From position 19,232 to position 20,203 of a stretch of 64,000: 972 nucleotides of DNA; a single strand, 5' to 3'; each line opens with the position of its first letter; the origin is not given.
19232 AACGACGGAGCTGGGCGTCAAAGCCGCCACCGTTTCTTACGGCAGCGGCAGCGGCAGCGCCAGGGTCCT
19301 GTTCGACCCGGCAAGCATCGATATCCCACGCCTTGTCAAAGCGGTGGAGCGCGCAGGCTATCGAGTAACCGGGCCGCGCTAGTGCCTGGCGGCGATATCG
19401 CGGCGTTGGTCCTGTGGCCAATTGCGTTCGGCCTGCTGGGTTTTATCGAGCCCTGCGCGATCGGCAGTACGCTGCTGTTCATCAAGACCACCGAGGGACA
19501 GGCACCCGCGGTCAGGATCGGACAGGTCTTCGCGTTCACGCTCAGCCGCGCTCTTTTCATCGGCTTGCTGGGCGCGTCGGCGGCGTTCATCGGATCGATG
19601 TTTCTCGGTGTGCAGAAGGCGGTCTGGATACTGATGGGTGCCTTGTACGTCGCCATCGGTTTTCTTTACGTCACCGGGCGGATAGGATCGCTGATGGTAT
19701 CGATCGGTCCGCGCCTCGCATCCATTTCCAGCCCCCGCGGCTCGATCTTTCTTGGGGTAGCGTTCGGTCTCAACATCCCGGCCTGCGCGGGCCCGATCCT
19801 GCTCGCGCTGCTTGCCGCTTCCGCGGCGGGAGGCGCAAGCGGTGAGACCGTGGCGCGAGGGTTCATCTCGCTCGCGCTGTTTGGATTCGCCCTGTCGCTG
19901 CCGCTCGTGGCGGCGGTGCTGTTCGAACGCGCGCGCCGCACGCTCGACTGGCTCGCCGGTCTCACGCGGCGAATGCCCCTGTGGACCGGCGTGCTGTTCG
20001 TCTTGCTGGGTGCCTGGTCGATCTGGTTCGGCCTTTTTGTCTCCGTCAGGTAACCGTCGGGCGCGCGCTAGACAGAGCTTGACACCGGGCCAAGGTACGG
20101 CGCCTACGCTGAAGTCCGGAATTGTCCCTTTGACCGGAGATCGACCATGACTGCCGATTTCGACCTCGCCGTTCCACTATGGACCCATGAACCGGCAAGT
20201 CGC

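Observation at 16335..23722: Extended mer-type regulon: merTPA plus MerR-HMA, CcdA-like protein, atypical P1B ATPase and CxxC DUF3179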

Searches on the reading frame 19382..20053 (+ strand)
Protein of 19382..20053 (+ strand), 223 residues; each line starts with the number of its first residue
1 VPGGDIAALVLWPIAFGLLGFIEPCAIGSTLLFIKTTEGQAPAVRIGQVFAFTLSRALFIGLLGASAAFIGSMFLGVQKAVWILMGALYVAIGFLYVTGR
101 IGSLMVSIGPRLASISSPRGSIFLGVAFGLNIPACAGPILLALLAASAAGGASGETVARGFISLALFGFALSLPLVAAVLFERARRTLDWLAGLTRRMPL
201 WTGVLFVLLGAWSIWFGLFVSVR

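Call 8: search_protein_families(library=pfam, proteins=[window:19382-20053:+])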
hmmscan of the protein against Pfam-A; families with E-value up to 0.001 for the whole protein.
window:19382-20053:+ (223 aa): 0 families

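Call 9: search_protein_families(library=ncbifam, proteins=[window:19382-20053:+])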
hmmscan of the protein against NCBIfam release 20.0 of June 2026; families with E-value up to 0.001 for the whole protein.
window:19382-20053:+ (223 aa): 0 families

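Call 10: search_protein_families(library=pfam, proteins=[window:19382-20053:+], max_evalue=10)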
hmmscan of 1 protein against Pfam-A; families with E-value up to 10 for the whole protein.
window:19382-20053:+ (223 aa): 0 families

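Call 11: search_solved_structures(query=window:19382-20053:+, max_evalue=10)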
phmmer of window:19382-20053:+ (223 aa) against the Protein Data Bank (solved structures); distinct sequences matched with E-value up to 10: 2.
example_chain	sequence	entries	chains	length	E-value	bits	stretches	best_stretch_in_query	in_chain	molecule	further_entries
5vkv_A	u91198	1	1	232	0.15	15.2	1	16-220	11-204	Cytochrome c-type biogenesis protein CcdA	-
6p6s_A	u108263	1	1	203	0.41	13.7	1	9-67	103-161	Non-structural protein 4A,Serine protease NS3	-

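Call 14: find_homologous_proteins(query=window:19382-20053:+)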
Query window:19382-20053:+ (223 aa): 1624 proteins with E <= 0.001 among 8000 candidates; the best 120 are listed.
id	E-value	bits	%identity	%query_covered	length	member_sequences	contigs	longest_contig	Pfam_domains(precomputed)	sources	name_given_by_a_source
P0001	3.9e-122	424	91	100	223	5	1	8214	-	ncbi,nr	ncbi:MAG: hypothetical protein EPO27_11575 [Betaproteobacteria bacterium]|nr:MAG: hypothetical prote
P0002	1.2e-117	410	88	100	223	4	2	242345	-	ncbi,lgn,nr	ncbi:MAG: hypothetical protein HY017_27125 [Betaproteobacteria bacterium]|nr:hypothetical protein [B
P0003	1.4e-117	409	89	100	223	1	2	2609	-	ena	-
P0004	1.6e-117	409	90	100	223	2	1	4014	-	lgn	-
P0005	7.5e-117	407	88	100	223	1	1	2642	-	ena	-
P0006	2.1e-115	402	87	100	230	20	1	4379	-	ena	-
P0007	9.8e-115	400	87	100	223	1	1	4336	-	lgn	-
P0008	3.5e-114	398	86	100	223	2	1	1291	-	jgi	jgi:cytochrome c-type biogenesis protein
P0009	4.3e-114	398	86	100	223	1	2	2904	-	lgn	-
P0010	2.2e-112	392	85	100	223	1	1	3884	-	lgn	-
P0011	4.6e-108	378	82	100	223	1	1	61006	-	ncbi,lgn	-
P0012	2.8e-107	376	82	100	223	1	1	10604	-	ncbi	-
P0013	1.1e-98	348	75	100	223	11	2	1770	-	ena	-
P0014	8.5e-98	345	75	100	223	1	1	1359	-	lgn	-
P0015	1.3e-97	344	76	100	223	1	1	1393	-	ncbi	ncbi:MAG: cytochrome c biogenesis protein CcdA [Terriglobales bacterium]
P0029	1.0e-93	331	74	100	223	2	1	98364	-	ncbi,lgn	-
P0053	7.7e-88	312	69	100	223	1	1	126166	-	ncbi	-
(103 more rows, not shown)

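Call 15: find_encoding_contigs(protein=P0002, flank=8000, max_places=2)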
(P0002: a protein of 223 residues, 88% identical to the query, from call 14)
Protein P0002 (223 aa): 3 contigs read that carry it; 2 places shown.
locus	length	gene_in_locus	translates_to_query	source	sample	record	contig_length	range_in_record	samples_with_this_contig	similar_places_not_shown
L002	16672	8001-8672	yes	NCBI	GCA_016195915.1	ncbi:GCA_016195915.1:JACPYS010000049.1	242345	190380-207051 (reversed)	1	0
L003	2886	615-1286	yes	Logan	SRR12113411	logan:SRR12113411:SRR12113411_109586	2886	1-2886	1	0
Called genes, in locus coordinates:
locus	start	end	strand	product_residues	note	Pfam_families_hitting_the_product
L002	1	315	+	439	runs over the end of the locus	PF02321:OEP (weak)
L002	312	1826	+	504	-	PF19335:HMBD, PF25919:BSH_CusB, PF25869:3HB_CusB, PF25954:Beta-barrel_RND_2, PF25967:RND-MFP_C (weak), PF25975:CzcB_C, PF25989:YknX_C, PF11604:CusF_Ec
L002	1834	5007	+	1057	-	PF00873:ACR_tran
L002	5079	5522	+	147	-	PF11604:CusF_Ec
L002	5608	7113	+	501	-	PF00672:HAMP, PF00211:Guanylate_cyc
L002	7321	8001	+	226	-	PF00376:MerR, PF13411:MerR_1, PF09278:MerR-DNA-bind, PF00403:HMA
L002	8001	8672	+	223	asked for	-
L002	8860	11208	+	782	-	PF00403:HMA, PF00122:E1-E2_ATPase, PF00702:Hydrolase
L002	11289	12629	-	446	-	-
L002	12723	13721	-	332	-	PF04055:Radical_SAM, PF12345:DUF3641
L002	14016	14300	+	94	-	PF04248:NTP_transf_9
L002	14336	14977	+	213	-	PF06532:NrsF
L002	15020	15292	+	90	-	-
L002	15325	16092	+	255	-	PF04784:DUF547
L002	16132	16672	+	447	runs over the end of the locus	PF04055:Radical_SAM, PF13353:Fer4_12 (weak)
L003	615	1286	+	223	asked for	-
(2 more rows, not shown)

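Call 16: find_encoding_contigs(protein=P0029, flank=8000, max_places=2)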
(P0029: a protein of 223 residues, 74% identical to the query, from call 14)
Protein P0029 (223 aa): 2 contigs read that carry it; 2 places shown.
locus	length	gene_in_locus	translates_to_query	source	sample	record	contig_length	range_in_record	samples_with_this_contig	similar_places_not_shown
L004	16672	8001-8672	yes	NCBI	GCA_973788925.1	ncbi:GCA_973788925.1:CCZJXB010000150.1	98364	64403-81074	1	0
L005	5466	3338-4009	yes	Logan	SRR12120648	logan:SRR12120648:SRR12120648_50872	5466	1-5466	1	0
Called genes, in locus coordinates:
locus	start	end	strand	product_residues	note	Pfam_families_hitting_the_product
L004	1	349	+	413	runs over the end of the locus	PF02321:OEP (weak)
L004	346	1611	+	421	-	PF19335:HMBD, PF25919:BSH_CusB, PF25973:BSH_CzcB (weak), PF25869:3HB_CusB, PF25954:Beta-barrel_RND_2, PF25967:RND-MFP_C (weak), PF25975:CzcB_C, PF25989:YknX_C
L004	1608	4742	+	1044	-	PF00873:ACR_tran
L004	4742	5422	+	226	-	PF01135:PCMT, PF13489:Methyltransf_23 (weak), PF01209:Ubie_methyltran, PF13847:Methyltransf_31, PF08241:Methyltransf_11, PF08242:Methyltransf_12 (weak), PF13649:Methyltransf_25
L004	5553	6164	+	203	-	PF07638:Sigma70_ECF (faint), PF04542:Sigma70_r2, PF08281:Sigma70_r4_2, PF04545:Sigma70_r4 (weak)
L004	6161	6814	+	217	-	PF06532:NrsF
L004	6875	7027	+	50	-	-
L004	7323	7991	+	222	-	PF00376:MerR, PF13411:MerR_1, PF09278:MerR-DNA-bind, PF00403:HMA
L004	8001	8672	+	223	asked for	-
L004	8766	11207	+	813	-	PF00403:HMA, PF00122:E1-E2_ATPase, PF00702:Hydrolase, PF08282:Hydrolase_3 (faint)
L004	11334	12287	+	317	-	PF03401:TctC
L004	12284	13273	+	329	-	PF04909:Amidohydro_2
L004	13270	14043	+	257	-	PF00596:Aldolase_II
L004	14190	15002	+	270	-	PF01226:Form_Nir_trans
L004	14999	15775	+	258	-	PF00590:TP_methylase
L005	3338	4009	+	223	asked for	-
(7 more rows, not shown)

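Call 17: find_encoding_contigs(protein=P0053, flank=8000, max_places=2)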
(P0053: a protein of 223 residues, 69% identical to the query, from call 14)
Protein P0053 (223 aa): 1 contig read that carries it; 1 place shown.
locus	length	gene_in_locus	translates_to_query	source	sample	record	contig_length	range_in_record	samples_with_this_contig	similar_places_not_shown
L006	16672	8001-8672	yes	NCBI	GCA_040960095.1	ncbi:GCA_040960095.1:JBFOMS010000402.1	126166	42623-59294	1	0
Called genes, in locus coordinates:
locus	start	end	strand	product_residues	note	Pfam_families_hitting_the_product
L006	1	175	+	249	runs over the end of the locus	PF04402:SIMPL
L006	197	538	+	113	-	PF07883:Cupin_2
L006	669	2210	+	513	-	PF00496:SBP_bac_5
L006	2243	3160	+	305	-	PF19300:BPD_transp_1_N, PF00528:BPD_transp_1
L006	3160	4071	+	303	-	PF12911:OppC_N, PF00528:BPD_transp_1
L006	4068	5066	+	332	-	PF00005:ABC_tran, PF08352:oligo_HPY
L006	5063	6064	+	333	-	PF00005:ABC_tran, PF08352:oligo_HPY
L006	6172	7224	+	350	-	PF00144:Beta-lactamase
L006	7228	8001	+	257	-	PF00376:MerR, PF13411:MerR_1, PF09278:MerR-DNA-bind, PF00403:HMA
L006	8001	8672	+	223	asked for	-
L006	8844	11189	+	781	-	PF00403:HMA, PF00122:E1-E2_ATPase, PF00702:Hydrolase, PF08282:Hydrolase_3 (weak)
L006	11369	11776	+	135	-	PF03473:MOSC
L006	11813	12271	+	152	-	-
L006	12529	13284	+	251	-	-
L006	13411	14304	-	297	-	PF01636:APH, PF19974:TCAD9 (weak)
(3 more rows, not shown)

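Call 19: find_related_loci(query=window:19382-20053:+, collection=genome_contigs, flank=10000)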
Query window:19382-20053:+ (223 aa) in genome_contigs; peptide patterns used: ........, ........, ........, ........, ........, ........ (x = any residue, [..] = any of these).
435 stretches matched a pattern; 299 encode a relative of the query (tblastn E <= 1e-3); the best 80 are kept; 80 distinct loci.
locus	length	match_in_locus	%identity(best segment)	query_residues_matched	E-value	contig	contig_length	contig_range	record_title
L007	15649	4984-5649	97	1-222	2e-132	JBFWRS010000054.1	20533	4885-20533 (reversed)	MAG: Burkholderiales bacterium isolate CA_2019_TPBF_211 NODE_12221_length_20533_cov_14.235470_TPBF, whole genome shotgun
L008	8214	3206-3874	91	1-223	2e-118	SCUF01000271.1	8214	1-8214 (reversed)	MAG: Betaproteobacteria bacterium isolate FW602_bin.24 FW602_bin.24-68942, whole genome shotgun sequence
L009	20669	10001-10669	87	1-223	3e-113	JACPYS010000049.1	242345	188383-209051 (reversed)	MAG: Betaproteobacteria bacterium isolate NC_groundwater_869_Pr1_S2p5_64_25 Montesol18_S2p5_coassembly_scaffold_833724,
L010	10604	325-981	82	4-222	1e-97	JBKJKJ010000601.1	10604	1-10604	MAG: Burkholderiales bacterium isolate ant_bin.237 S1Ck117_5143344_flag_1_multi_11.0000_len_10604, whole genome shotgun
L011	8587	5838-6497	71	4-223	4e-86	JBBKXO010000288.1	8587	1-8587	MAG: Burkholderiales bacterium isolate metabat_bins.144 k119_782877, whole genome shotgun sequence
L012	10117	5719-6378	64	3-222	5e-83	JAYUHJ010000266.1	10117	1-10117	MAG: Hyphomicrobiales bacterium isolate GFS_8374 GFS_8374_265, whole genome shotgun sequence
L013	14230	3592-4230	66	10-222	5e-79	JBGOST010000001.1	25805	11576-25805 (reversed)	MAG: Usitatibacter sp. isolate OBJ_0618_7090110_180 k141_4405594_length_25805_cov_9.0000, whole genome shotgun sequence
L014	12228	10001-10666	63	2-223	6e-78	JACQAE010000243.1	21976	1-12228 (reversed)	MAG: Proteobacteria bacterium isolate NC_groundwater_908_Pr1_S-0.2um_65_18 Montesol18-Sp2_coassembly_scaffold_794610, wh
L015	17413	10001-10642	61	10-223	4e-77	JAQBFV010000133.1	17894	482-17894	MAG: Betaproteobacteria bacterium isolate MAG_442_bin-18 442_bin-18_ctg-133, whole genome shotgun sequence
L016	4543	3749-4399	61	5-221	1e-75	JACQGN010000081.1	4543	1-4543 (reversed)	MAG: Betaproteobacteria bacterium isolate NC_groundwater_1074_Ag_S2p5_64_289 S_2p5_S6_coassembly_k141_1083505, whole gen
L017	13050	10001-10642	60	10-223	2e-75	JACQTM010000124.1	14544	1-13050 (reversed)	MAG: Hyphomicrobiales bacterium isolate NC_groundwater_1411_Ag_S-0.65um_61_20 S_p65_S5_coassembly_k141_1813271, whole ge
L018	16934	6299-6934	61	10-221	2e-75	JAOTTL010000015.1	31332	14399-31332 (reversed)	MAG: Betaproteobacteria bacterium isolate 13_July_SF_Bin19 13_July_SF_Bin19_scaffold_390_c1, whole genome shotgun sequen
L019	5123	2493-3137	60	7-221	1e-75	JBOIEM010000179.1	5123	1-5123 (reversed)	MAG: Burkholderiales bacterium isolate M3-S_metawrap_bin.58 k127_3330208, whole genome shotgun sequence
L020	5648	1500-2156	63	5-223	1e-75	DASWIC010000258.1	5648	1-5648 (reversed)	MAG TPA_asm: Burkholderiales bacterium isolate SMAG_U2858 k141_929126, whole genome shotgun sequence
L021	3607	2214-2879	65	1-222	3e-75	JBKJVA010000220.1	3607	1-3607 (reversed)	MAG: Usitatibacteraceae bacterium isolate ant_bin.91 S1Ck117_3956294_flag_0_multi_22.9370_len_3607, whole genome shotgun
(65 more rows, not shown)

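Call 29: search_dna_similar(query=window:19382-20053:+, collection=plasmids, mode=protein, max_rows=60, max_evalue=0.001)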
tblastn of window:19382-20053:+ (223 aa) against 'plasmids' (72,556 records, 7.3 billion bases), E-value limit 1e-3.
Records with a match: 12; places in all: 13; records where one place covers at least 80% of the query: 11.
Best place of each record, by identity: <60% 12.
By first word of the organism name: Roseibium 5; Leisingera 1; Thalassobaculum 1; Marinobacter 1; Limimaricola 1; Labrenzia 1; Roseivivax 1; Thalassospira 1.
By predicted mobility (MOB-suite, as given by PLSDB): mobilizable 7; non-mobilizable 5.
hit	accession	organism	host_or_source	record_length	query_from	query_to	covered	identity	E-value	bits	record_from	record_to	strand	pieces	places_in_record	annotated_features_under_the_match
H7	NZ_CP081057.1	Leisingera aquaemixtae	-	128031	20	222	91%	58.1%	2e-43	162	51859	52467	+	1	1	cytochrome c biogenesis protein CcdA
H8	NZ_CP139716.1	Thalassobaculum sp. OXR-137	Bacterial Culture,hydrothermal vent ...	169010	13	222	94%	53.8%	4e-45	167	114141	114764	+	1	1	hypothetical protein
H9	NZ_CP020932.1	Marinobacter salarius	Skeletonema marinoi strain RO5AC,Cell ...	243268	14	223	94%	41.4%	3e-28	118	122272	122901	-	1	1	cytochrome c biogenesis protein CcdA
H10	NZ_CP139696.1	Limimaricola variabilis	Bacterial Culture,hydrothermal vent ...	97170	17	221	92%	36.1%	2e-15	82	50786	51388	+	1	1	cytochrome c biogenesis protein CcdA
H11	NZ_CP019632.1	Roseibium algicola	Rhodosorus marinus,cell culture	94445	17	221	92%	35.5%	4e-20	96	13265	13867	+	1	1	cytochrome c biogenesis protein CcdA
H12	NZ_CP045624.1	Roseibium aggregatum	-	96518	17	221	92%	35.5%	5e-16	83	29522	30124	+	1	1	cytochrome c biogenesis protein CcdA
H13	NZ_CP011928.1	Labrenzia sp. CP4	cell culture,seawater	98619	17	221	92%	35.5%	2e-15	82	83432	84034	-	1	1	cytochrome c biogenesis protein CcdA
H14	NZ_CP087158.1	Roseibium aggregatum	cell culture,seawater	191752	17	221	92%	34.3%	6e-16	83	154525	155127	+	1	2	cytochrome c biogenesis protein CcdA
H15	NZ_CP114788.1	Roseibium sp. Sym1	Symbiodiniaceae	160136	17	221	92%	34.3%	1e-15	82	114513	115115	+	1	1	cytochrome c biogenesis protein CcdA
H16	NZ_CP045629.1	Roseibium aggregatum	-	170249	17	221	92%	34.3%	1e-15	82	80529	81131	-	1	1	cytochrome c biogenesis protein CcdA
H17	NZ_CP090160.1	Roseivivax marinus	Bathymodiolus marisindicus,single cell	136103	10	221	95%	30.4%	7e-15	80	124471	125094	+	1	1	cytochrome c biogenesis protein CcdA | hypothetical protein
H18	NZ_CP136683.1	Thalassospira lucentensis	Macrocystis pyrifera gametophyte,Whole ...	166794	5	91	39%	29.9%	7e-4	47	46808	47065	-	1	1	hypothetical protein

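Call 30: get_annotated_region(hit=H7, flank=7000)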
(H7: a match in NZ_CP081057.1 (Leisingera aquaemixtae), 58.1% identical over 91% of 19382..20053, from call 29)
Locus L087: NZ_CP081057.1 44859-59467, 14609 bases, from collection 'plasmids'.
description: Leisingera aquaemixtae strain S166 plasmid unnamed6, complete sequence
organism: Leisingera aquaemixtae (NCBI taxid 1396826)
taxonomy: Bacteria; Pseudomonadota; Alphaproteobacteria; Rhodobacterales; Roseobacteraceae; Leisingera; Leisingera aquaemixtae
host: -; source: -; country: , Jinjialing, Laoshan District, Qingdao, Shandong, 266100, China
typing (MOB-suite, as given by PLSDB): mobilizable; replicon rep_cluster_579; relaxase MOBP
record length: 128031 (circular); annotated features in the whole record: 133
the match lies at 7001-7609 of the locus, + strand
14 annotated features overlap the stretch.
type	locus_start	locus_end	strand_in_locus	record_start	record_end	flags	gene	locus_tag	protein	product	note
CDS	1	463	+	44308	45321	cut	-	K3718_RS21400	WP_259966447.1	MBL fold metallo-hydrolase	-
CDS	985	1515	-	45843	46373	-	-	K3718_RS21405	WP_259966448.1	hypothetical protein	-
CDS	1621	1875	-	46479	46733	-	-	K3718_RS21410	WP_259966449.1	hypothetical protein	-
CDS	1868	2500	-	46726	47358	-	-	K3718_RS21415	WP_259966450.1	hypothetical protein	-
CDS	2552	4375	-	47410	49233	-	-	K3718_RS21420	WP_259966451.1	ParB/RepB/Spo0J family partition protein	-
CDS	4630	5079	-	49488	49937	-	-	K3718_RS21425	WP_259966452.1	DUF3768 domain-containing protein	-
CDS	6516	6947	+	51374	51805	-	-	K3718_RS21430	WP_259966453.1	MerR family transcriptional regulator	GO:0006355 - regulation of DNA-templated transcription [Evidence IEA]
CDS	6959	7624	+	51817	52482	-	-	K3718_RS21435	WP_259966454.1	cytochrome c biogenesis protein CcdA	GO:0017004 - cytochrome complex assembly [Evidence IEA]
CDS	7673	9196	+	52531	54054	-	-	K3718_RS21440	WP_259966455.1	hypothetical protein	-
CDS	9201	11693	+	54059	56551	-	-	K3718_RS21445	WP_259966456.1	heavy metal translocating P-type ATPase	-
CDS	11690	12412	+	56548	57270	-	-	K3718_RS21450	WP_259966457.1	cytochrome c biogenesis protein CcdA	GO:0017004 - cytochrome complex assembly [Evidence IEA]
CDS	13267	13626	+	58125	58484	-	-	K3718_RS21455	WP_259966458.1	helix-turn-helix transcriptional regulator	-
CDS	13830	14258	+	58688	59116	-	-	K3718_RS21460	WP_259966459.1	hypothetical protein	-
CDS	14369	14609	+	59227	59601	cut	-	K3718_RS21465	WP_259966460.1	helix-turn-helix transcriptional regulator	-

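Call 31: get_annotated_region(hit=H8, flank=7000)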
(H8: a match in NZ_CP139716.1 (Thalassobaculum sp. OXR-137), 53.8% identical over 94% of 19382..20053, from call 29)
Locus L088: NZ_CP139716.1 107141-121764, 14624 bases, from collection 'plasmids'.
description: Thalassobaculum sp. OXR-137 plasmid unnamed01, complete sequence
organism: Thalassobaculum sp. OXR-137 (NCBI taxid 3100173)
taxonomy: Bacteria; Pseudomonadota; Alphaproteobacteria; Rhodospirillales; Thalassobaculaceae; Thalassobaculum; Thalassobaculum sp. OXR-137
host: -; source: Bacterial Culture,hydrothermal vent plume; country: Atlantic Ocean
typing (MOB-suite, as given by PLSDB): mobilizable; relaxase MOBQ
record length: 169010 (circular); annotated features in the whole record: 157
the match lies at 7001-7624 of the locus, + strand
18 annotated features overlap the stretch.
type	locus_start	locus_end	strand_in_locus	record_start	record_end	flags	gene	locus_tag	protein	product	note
CDS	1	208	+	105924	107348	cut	merA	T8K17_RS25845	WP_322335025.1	mercury(II) reductase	-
CDS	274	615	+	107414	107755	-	-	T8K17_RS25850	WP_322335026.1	hypothetical protein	-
CDS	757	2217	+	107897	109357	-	-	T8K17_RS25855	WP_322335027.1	multicopper oxidase family protein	-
CDS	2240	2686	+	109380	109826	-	-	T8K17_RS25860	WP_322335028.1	DUF411 domain-containing protein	-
CDS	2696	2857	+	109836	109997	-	-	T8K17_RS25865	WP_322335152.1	hypothetical protein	-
CDS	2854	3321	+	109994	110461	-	-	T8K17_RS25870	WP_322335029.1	c-type cytochrome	-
CDS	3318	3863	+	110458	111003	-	-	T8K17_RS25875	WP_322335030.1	TlpA disulfide reductase family protein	-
CDS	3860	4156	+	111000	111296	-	-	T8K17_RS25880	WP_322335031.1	hypothetical protein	-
CDS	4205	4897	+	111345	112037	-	-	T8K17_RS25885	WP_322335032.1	SCO family protein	-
CDS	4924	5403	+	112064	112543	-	-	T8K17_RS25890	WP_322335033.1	hypothetical protein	-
CDS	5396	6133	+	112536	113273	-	-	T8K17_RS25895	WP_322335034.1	cytochrome c biogenesis protein CcdA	GO:0017004 - cytochrome complex assembly [Evidence IEA]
CDS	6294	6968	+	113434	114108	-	-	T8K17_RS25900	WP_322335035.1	MerR family transcriptional regulator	GO:0006355 - regulation of DNA-templated transcription [Evidence IEA]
CDS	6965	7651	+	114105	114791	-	-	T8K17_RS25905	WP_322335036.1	hypothetical protein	-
CDS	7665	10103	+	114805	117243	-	-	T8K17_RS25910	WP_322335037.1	cation-translocating P-type ATPase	-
CDS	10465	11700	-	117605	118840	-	-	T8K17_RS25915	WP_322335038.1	adenylate/guanylate cyclase domain-containing protein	-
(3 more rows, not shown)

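Call 32: get_annotated_region(hit=H9, flank=7000)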
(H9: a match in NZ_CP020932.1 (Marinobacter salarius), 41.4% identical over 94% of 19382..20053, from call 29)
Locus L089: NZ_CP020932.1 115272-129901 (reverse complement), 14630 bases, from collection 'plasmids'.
description: Marinobacter salarius strain SMR5 plasmid pSMR5, complete sequence
organism: Marinobacter salarius (NCBI taxid 1420917)
taxonomy: Bacteria; Pseudomonadota; Gammaproteobacteria; Pseudomonadales; Marinobacteraceae; Marinobacter; Marinobacter salarius
host: -; source: Skeletonema marinoi strain RO5AC,Cell culture,Top-layer sediments; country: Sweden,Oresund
typing (MOB-suite, as given by PLSDB): non-mobilizable
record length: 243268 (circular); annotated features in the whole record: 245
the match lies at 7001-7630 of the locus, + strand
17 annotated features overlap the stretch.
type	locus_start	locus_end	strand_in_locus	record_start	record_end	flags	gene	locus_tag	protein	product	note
CDS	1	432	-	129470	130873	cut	merA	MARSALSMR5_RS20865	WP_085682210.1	mercury(II) reductase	-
CDS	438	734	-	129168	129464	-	merP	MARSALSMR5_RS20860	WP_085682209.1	mercury resistance system periplasmic binding protein MerP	-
CDS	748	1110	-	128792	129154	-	merT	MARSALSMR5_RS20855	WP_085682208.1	mercuric ion transporter MerT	-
CDS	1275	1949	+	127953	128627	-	-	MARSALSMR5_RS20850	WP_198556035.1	MerR family DNA-binding protein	-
CDS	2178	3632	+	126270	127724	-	-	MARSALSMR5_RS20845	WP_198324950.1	cytochrome D1 domain-containing protein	-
CDS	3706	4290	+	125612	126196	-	-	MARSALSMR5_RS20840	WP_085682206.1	sigma-70 family RNA polymerase sigma factor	GO:0006352 - DNA-templated transcription initiation [Evidence IEA]; GO:0006355 - regulation of DNA-templated ...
CDS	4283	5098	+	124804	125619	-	-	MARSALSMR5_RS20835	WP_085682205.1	zf-HC2 domain-containing protein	-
CDS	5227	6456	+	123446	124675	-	-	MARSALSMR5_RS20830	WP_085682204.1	sulfite oxidase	-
CDS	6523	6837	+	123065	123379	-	-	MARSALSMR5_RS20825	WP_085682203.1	cytochrome c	-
CDS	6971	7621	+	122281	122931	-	-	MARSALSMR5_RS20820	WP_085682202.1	cytochrome c biogenesis protein CcdA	GO:0017004 - cytochrome complex assembly [Evidence IEA]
CDS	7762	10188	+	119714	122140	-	-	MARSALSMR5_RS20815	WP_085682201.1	cation-translocating P-type ATPase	-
CDS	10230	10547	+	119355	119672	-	-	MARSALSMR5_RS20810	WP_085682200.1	heavy-metal-associated domain-containing protein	-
CDS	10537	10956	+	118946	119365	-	-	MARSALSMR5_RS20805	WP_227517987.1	hypothetical protein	-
CDS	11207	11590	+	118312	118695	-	crcB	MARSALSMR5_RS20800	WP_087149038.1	fluoride efflux transporter CrcB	-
CDS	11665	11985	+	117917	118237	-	-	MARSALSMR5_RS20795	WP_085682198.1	DUF190 domain-containing protein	-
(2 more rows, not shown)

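Call 41: search_protein_families(library=pfam, proteins=[L087:7673-9196:+, L087:11690-12412:+, L087:6959-7624:+], max_evalue=0.01)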
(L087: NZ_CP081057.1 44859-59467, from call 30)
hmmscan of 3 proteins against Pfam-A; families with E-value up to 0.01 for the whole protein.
L087:7673-9196:+ (507 aa): 0 families

L087:11690-12412:+ (240 aa): 2 families
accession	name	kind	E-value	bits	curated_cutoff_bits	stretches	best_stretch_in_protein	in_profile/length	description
PF02683.22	DsbD_TM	-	6.2e-15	55.5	27.1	1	19-229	5-215/219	Cytochrome C biogenesis protein transmembrane domain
PF13386.12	DsbD_2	-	5.3e-10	40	24.9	1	77-224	47-196/199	Cytochrome C biogenesis protein transmembrane region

L087:6959-7624:+ (221 aa): 0 families
